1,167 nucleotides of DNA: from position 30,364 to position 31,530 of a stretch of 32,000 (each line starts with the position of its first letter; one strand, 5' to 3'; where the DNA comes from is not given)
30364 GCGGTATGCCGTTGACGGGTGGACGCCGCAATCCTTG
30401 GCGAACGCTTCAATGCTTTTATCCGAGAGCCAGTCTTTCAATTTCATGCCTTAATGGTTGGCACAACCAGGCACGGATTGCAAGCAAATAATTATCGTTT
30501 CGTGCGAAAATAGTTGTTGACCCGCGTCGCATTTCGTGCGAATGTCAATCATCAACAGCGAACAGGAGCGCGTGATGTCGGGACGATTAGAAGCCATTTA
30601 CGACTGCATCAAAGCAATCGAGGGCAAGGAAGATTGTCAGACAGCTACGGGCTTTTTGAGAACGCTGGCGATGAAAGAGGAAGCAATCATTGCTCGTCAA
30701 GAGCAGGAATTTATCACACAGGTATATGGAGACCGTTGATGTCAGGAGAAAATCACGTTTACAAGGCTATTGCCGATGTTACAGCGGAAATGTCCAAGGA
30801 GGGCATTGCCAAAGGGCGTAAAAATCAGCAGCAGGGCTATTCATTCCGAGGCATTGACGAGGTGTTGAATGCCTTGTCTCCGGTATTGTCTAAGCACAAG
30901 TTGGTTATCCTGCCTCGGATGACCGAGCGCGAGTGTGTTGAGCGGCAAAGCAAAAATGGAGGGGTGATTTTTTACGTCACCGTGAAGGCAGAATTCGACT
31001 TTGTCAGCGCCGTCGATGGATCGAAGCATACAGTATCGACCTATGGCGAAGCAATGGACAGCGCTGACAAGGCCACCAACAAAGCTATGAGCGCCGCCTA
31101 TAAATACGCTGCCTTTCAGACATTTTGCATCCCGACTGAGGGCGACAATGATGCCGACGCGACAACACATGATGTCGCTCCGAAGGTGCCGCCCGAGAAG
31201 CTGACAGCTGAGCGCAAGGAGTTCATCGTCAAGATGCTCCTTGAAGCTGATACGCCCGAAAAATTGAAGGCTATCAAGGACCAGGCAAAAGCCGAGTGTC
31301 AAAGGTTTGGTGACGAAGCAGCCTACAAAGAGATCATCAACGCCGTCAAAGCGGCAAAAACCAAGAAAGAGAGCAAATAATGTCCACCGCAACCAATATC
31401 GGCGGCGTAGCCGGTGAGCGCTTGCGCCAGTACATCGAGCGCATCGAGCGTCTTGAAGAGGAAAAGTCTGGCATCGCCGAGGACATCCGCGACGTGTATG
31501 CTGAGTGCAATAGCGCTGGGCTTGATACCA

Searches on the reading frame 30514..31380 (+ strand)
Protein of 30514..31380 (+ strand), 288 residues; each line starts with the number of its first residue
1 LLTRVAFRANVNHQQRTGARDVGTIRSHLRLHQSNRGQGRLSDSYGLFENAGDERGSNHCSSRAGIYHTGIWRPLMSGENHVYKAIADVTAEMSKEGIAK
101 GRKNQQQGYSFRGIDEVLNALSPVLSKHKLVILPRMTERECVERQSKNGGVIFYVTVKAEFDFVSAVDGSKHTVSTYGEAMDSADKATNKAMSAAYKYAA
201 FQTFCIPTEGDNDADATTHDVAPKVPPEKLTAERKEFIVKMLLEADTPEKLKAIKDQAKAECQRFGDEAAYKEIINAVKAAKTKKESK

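Call 42: search_protein_families(library=pfam, proteins=[window:30514-31380:+], max_evalue=0.001)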
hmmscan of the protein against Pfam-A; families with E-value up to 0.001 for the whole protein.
window:30514-31380:+ (288 aa): 1 family
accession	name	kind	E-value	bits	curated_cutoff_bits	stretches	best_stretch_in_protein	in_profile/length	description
PF04404.17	ERF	-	4.8e-23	82.3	25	1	82-220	1-134/153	ERF superfamily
